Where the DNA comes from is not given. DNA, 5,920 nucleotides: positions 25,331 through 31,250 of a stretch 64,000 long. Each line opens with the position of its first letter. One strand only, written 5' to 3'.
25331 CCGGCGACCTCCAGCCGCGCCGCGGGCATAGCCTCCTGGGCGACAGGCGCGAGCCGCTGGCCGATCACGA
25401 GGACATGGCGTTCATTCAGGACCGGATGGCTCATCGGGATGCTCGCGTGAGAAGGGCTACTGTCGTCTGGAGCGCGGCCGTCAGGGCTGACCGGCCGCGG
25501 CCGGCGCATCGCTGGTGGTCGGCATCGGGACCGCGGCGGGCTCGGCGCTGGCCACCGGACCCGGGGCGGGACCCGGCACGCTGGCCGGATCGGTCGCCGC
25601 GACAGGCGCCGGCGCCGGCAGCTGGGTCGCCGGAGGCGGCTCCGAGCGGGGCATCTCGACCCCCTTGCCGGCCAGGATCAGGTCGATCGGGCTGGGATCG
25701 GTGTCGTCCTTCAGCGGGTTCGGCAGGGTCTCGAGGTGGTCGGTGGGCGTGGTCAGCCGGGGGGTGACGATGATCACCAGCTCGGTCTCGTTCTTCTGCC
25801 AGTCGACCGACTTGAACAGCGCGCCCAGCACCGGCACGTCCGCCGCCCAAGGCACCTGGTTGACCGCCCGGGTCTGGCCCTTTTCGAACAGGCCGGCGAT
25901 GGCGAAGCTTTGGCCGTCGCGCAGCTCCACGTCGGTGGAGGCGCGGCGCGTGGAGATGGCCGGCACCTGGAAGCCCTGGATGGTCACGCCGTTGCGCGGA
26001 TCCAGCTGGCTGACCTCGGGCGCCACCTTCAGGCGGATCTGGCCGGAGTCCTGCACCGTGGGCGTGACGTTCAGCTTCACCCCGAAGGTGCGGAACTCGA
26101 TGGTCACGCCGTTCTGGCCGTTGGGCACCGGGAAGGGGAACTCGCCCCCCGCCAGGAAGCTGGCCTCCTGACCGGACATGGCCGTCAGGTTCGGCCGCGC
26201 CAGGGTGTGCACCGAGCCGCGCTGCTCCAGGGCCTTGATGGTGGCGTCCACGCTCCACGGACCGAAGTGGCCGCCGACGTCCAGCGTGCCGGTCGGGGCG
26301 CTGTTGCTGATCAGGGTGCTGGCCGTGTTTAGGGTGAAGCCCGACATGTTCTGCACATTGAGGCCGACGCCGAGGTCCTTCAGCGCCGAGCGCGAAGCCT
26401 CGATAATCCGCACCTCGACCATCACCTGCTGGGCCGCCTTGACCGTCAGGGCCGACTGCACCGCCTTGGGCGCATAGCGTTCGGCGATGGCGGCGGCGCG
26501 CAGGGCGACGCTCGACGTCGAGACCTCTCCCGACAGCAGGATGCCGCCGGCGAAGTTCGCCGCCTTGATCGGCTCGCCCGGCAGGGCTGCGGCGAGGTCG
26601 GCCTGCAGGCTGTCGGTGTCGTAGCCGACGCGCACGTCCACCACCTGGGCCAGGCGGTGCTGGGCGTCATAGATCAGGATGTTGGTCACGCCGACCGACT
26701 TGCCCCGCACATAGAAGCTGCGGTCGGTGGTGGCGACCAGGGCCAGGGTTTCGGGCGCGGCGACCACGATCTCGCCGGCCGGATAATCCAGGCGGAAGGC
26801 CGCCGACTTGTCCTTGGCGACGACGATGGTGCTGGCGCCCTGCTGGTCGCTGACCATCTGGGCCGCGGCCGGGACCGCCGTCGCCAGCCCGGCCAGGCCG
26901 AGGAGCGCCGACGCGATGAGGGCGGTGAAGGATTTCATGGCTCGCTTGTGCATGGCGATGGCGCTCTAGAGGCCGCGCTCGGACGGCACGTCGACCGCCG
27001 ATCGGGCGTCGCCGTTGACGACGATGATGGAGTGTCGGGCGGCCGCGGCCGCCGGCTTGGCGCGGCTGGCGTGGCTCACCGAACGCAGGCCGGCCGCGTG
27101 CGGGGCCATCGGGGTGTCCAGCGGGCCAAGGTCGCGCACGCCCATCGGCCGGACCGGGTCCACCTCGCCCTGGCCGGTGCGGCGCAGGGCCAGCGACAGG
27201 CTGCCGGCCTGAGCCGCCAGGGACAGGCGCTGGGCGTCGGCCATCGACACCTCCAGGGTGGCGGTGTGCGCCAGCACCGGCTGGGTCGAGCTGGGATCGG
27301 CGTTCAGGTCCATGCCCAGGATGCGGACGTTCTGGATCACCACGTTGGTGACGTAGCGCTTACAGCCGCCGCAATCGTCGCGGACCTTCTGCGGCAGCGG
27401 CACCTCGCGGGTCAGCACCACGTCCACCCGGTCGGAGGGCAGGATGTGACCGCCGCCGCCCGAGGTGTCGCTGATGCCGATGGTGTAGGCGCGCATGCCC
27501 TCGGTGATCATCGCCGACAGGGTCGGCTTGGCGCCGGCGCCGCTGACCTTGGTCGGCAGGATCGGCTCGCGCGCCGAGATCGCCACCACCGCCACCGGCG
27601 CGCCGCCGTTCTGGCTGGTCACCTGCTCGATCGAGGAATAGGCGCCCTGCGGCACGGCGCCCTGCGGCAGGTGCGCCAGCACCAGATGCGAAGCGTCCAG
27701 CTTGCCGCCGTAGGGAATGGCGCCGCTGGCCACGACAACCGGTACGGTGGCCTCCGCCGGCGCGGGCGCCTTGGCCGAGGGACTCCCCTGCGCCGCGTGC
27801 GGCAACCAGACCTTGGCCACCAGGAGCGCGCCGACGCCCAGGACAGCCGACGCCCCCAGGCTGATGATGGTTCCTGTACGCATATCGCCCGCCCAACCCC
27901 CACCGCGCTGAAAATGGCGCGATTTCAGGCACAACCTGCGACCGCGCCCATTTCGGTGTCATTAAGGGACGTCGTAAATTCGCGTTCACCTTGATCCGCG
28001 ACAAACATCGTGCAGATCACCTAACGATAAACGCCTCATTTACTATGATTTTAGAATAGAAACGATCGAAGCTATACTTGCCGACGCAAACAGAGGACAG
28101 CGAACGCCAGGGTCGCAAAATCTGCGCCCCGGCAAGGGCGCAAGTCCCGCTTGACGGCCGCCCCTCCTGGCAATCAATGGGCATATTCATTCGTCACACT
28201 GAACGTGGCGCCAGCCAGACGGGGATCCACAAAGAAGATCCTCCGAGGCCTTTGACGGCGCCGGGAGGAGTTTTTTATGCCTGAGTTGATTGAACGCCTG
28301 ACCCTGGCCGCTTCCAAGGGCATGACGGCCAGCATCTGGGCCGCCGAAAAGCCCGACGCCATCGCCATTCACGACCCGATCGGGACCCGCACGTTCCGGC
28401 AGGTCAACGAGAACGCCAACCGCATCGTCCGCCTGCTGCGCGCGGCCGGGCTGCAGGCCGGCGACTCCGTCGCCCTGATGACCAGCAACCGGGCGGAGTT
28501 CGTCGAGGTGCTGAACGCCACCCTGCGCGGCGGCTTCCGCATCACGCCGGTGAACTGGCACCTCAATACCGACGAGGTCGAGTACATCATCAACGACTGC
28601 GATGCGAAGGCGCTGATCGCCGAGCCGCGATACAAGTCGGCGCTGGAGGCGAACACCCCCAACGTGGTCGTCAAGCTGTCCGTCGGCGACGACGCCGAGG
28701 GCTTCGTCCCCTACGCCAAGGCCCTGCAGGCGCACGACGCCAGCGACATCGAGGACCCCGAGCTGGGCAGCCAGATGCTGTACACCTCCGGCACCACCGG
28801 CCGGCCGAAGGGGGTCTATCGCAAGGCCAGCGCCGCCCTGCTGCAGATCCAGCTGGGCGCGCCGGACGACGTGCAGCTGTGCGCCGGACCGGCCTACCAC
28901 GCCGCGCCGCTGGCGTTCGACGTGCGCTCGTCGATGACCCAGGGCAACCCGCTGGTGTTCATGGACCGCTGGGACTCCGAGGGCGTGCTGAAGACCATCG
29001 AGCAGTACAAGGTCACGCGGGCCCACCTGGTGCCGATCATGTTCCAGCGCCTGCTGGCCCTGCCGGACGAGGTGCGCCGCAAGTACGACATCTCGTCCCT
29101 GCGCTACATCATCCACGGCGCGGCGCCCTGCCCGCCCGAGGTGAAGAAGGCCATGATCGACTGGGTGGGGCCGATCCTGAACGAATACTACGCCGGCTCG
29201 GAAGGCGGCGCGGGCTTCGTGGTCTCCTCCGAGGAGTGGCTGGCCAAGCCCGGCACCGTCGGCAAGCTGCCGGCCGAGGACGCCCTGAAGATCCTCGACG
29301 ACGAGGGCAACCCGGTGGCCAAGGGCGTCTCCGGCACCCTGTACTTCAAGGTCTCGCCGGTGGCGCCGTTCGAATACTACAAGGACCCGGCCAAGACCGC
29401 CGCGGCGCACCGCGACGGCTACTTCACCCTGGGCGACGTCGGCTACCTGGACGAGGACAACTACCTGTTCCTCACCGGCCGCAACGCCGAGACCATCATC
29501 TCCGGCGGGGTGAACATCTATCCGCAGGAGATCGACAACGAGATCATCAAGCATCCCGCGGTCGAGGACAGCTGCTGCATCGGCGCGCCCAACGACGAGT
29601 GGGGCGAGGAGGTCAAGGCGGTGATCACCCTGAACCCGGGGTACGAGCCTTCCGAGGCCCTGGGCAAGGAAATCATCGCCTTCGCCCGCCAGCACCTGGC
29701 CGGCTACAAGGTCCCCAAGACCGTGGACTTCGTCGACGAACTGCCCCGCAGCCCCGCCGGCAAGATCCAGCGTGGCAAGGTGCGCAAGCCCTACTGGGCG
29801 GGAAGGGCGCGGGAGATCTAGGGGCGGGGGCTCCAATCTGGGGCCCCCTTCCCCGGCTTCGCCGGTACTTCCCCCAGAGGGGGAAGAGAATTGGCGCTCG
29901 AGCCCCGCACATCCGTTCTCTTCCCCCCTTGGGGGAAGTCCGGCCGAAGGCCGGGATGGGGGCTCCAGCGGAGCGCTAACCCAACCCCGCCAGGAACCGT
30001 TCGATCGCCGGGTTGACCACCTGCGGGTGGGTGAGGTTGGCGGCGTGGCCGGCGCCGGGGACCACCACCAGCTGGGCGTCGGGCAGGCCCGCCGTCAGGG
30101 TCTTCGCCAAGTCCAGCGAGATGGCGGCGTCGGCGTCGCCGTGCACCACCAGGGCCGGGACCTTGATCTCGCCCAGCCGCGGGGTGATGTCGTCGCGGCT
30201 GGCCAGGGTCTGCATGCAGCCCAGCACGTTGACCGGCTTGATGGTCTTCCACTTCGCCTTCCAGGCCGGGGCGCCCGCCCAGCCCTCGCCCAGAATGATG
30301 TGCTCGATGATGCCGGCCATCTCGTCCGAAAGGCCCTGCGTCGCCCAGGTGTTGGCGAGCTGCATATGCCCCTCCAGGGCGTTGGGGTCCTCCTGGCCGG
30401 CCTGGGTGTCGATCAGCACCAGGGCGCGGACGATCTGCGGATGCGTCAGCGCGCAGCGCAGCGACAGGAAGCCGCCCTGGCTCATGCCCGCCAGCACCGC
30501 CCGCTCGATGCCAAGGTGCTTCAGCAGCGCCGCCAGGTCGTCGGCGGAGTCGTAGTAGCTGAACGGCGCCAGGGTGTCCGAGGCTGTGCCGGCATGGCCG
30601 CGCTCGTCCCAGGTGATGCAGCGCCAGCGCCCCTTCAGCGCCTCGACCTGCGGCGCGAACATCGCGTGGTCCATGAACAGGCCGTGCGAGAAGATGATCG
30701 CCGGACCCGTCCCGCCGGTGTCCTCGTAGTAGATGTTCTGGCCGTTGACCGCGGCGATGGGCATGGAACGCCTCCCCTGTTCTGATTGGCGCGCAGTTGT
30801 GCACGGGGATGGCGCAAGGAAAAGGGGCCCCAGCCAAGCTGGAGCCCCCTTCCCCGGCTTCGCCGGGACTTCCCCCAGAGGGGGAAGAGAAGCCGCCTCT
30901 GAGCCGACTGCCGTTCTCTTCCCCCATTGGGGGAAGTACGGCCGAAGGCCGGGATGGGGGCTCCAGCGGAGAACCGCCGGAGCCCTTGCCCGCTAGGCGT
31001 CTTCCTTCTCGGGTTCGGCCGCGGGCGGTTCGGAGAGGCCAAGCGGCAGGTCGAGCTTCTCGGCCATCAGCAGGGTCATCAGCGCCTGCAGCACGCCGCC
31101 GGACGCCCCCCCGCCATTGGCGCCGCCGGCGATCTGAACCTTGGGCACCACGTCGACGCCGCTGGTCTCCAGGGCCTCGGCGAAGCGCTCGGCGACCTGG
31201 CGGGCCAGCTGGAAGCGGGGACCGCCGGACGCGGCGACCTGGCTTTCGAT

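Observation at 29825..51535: Five copies of a ~140-150 bp composite palindromic intergenic element with covarying hairpins (UUCG/GAAG-type loops)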

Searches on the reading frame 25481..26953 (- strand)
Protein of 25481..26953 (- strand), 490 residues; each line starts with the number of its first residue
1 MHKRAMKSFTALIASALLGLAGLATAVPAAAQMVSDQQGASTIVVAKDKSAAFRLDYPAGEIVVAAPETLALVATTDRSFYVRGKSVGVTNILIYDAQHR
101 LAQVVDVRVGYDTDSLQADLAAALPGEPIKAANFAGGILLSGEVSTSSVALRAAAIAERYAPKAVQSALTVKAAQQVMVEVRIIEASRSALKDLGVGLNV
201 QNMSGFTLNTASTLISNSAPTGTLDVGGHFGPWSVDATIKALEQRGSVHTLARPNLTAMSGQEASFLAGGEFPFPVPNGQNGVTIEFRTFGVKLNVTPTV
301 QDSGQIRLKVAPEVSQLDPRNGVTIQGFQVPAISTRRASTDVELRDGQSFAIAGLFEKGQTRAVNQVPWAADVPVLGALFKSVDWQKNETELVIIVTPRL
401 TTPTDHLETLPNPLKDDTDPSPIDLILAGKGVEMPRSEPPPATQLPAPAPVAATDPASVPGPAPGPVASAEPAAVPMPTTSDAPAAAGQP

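Call 58: search_protein_families(library=pfam, proteins=[window:25481-26953:-], max_evalue=0.00001)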
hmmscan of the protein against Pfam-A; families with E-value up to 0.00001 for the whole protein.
window:25481-26953:- (490 aa): 2 families
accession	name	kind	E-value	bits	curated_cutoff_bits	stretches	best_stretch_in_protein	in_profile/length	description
PF00263.26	Secretin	-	3.6e-45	154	27.5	1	241-400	1-167/169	Bacterial type II and III secretion system protein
PF13629.12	T2SS-T3SS_pil_N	-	2.2e-12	46.9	23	1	40-109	2-71/72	Pilus formation protein N terminal region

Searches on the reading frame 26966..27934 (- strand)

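Call 58: search_protein_families(library=pfam, proteins=[window:26966-27934:-], max_evalue=0.00001)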
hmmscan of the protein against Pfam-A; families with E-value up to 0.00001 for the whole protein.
window:26966-27934:- (322 aa): 1 family
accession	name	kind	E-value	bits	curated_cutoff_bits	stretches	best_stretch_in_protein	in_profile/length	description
PF16976.10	RcpC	-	1.7e-25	89.6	28.8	1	138-251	2-114/114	Flp pilus assembly protein RcpC/CpaB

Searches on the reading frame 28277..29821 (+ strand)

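Call 35: search_protein_families(library=pfam, proteins=[window:28277-29821:+], max_evalue=0.00001)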
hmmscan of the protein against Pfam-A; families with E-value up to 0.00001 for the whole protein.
window:28277-29821:+ (514 aa): 2 families
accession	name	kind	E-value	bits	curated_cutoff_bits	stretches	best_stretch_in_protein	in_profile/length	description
PF00501.34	AMP-binding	-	4.6e-66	223.6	29.9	1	21-358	4-375/384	AMP-binding enzyme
PF13193.12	AMP-binding_C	-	5e-18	66.2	24.5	1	418-496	1-76/76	AMP-binding enzyme C-terminal domain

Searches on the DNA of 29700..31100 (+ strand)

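Call 10: search_rna_families(source=window, start=29700, end=31100, threshold=evalue, max_evalue=10)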
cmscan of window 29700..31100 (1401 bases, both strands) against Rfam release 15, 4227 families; matches with E-value up to 10: 37.
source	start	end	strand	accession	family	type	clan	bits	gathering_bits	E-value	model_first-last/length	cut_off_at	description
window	29843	29964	-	RF04119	MIR1858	Gene; miRNA;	-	43.4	137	9.9e-06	1-197/197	no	MIR1858 microRNA precursor family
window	30841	30964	-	RF03974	MIR838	Gene; miRNA;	-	43.3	190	1.3e-06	1-170/170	no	MIR838 microRNA precursor family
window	29842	29963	+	RF04119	MIR1858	Gene; miRNA;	-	42.5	137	1.5e-05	1-197/197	no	MIR1858 microRNA precursor family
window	30838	30967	-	RF00883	MIR820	Gene; miRNA;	-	35.2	196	0.00096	12-180/191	no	MIR820 microRNA precursor family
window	30839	30966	-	RF04141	MIR8622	Gene; miRNA;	-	34.8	197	0.00032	1-212/212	no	MIR8622 microRNA precursor family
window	29840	29967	+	RF03175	MIR3454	Gene; miRNA;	-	33.3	142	0.00012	1-147/147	no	MIR3454 microRNA precursor family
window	29869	29937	-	RF03891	mir-2545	Gene; miRNA;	-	31.1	94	0.0018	1-118/118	no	mir-2545 microRNA precursor family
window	29851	29956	-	RF03861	mir-4484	Gene; miRNA;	-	28.9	90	0.011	1-89/89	no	mir-4484 microRNA precursor family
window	30838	30967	-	RF03861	mir-4484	Gene; miRNA;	-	27.1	90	0.031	1-89/89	no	mir-4484 microRNA precursor family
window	30852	30954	+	RF03861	mir-4484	Gene; miRNA;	-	25.9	90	0.061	1-89/89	no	mir-4484 microRNA precursor family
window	29843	29963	-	RF04132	mir-4436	Gene; miRNA;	-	25.6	74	0.011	1-85/85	no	mir-4436 microRNA precursor family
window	30815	30890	-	RF02353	BjrC68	Gene; sRNA;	-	24.1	39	0.0013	1-82/82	no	Bradyrhizobiaceae sRNA BjrC68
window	29797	29875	+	RF03475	mir-2387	Gene; miRNA;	-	21.9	93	0.78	1-78/78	no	mir-2387 microRNA precursor family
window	29790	29883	+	RF03206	mir-3102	Gene; miRNA;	-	21.6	61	0.85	1-104/104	no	mir-3102 microRNA precursor family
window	30868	30937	-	RF03261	mir-1759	Gene; miRNA;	-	20.2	58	0.95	1-75/75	no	mir-1759 microRNA precursor family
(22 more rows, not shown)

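Call 43: search_dna_similar(query=window:30828-30977:+, collection=plasmids, mode=distant, max_evalue=0.001, max_rows=40)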
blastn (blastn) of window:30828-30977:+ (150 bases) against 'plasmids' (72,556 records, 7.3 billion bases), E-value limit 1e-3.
No match.

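Call 59: build_rna_model(alignment_id=A6, structure=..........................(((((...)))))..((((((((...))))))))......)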
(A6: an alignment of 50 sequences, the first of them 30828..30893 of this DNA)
Model R1 built from alignment A6 (50 sequences, 66 columns); structure: as given.
model positions 66; base pairs 13; branch points 1; effective number of sequences 3.19; information 0.85 bits per position. Calibrated on 0.2 Mb of random sequence (short: E-values are rough).
structure used (alignment columns):
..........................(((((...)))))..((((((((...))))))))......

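Call 60: search_with_rna_model(model_id=R1, source=window, filters=off, max_evalue=10)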
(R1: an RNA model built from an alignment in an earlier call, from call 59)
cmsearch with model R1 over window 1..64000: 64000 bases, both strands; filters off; matches with E-value up to 10: 57.
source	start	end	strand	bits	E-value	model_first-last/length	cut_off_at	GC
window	42545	42610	-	86.7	3.4e-21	1-66/66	no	0.68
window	30828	30893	+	85.2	8.1e-21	1-66/66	no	0.71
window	29914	29979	-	84.9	9.9e-21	1-66/66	no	0.7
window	30912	30977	-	84.2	1.5e-20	1-66/66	no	0.68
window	29827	29892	+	82.9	3.3e-20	1-66/66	no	0.67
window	51471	51536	+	82.2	5.2e-20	1-66/66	no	0.67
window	36089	36154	-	78.9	3.6e-19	1-66/66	no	0.68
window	36166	36231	+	75.4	3.1e-18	1-66/66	no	0.73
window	42454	42524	+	73.8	8.1e-18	1-66/66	no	0.72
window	51403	51468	-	56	3.5e-13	1-66/66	no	0.74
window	30918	30936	+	19.9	0.001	42-60/66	no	0.63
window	36095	36113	+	19.4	0.0014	42-60/66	no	0.68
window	36207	36225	-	19.4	0.0014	42-60/66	no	0.68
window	51512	51530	-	16.8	0.0065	42-60/66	no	0.63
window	29920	29938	+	16.5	0.008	42-60/66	no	0.68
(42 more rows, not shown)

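Call 64: search_rna_families(source=window, start=30790, end=30900, threshold=evalue, max_evalue=0.1, show_alignments=2)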
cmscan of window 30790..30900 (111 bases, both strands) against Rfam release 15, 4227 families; matches with E-value up to 0.1: 6.
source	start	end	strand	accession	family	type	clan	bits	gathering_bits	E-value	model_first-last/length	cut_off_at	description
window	30815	30890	-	RF02353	BjrC68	Gene; sRNA;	-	24.1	39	0.0001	1-82/82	no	Bradyrhizobiaceae sRNA BjrC68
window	30818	30897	-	RF02231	sX12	Gene; sRNA;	-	22.2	106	0.024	1-78/78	no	Xanthomonas sRNA sX12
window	30814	30850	-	RF00489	ctRNA_p42d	Gene; antisense;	-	18.7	50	0.055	1-46/46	no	ctRNA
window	30823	30848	+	RF02353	BjrC68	Gene; sRNA;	-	17.1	39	0.015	47-73/82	no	Bradyrhizobiaceae sRNA BjrC68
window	30870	30898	-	RF02172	RFPL3-AS1_2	Gene; lncRNA;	-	16.1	40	0.021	43-71/71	no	RFPL3 antisense RNA 1 conserved region 2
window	30819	30859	-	RF00084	CsrC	Gene; sRNA;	CL00106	16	61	0.0027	203-244/255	no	CsrC RNA family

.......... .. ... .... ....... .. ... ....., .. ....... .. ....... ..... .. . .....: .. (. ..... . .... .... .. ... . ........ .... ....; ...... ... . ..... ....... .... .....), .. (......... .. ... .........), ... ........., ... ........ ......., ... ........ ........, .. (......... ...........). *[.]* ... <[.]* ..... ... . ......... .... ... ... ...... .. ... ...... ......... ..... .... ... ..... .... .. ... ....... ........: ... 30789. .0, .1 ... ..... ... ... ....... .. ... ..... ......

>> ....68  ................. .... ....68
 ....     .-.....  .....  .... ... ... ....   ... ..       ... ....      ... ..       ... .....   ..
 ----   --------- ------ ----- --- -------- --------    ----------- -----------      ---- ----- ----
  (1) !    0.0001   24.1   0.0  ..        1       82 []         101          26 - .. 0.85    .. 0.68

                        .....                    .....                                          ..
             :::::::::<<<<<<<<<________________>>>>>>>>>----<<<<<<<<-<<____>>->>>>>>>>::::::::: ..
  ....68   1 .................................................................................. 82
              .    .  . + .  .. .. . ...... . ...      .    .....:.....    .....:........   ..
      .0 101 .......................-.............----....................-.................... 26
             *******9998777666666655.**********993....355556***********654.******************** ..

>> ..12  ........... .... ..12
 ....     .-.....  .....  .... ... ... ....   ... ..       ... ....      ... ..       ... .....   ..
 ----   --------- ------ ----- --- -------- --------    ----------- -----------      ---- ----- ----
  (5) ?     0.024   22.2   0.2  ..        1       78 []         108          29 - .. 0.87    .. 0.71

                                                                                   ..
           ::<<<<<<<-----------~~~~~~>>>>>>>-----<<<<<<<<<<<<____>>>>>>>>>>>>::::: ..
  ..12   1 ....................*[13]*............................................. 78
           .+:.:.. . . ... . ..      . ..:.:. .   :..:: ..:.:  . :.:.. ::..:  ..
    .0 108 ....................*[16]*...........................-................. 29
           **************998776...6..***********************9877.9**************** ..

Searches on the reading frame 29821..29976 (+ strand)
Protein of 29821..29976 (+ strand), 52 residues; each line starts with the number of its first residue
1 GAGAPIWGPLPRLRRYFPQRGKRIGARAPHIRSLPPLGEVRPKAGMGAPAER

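Call 68: search_protein_families(library=pfam, proteins=[window:29821-29976:+], max_evalue=1)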
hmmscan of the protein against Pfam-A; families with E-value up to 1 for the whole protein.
seq(52 aa): 0 families

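Call 69: search_protein_families(library=ncbifam, proteins=[window:29821-29976:+], max_evalue=1)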
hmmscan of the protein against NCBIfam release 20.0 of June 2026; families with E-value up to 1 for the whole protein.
seq(52 aa): 0 families

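Call 70: find_homologous_proteins(query=window:29821-29976:+, max_evalue=0.001)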
Query seq(52 aa): 1 candidates shared short words with the query, none scored E <= 0.001.
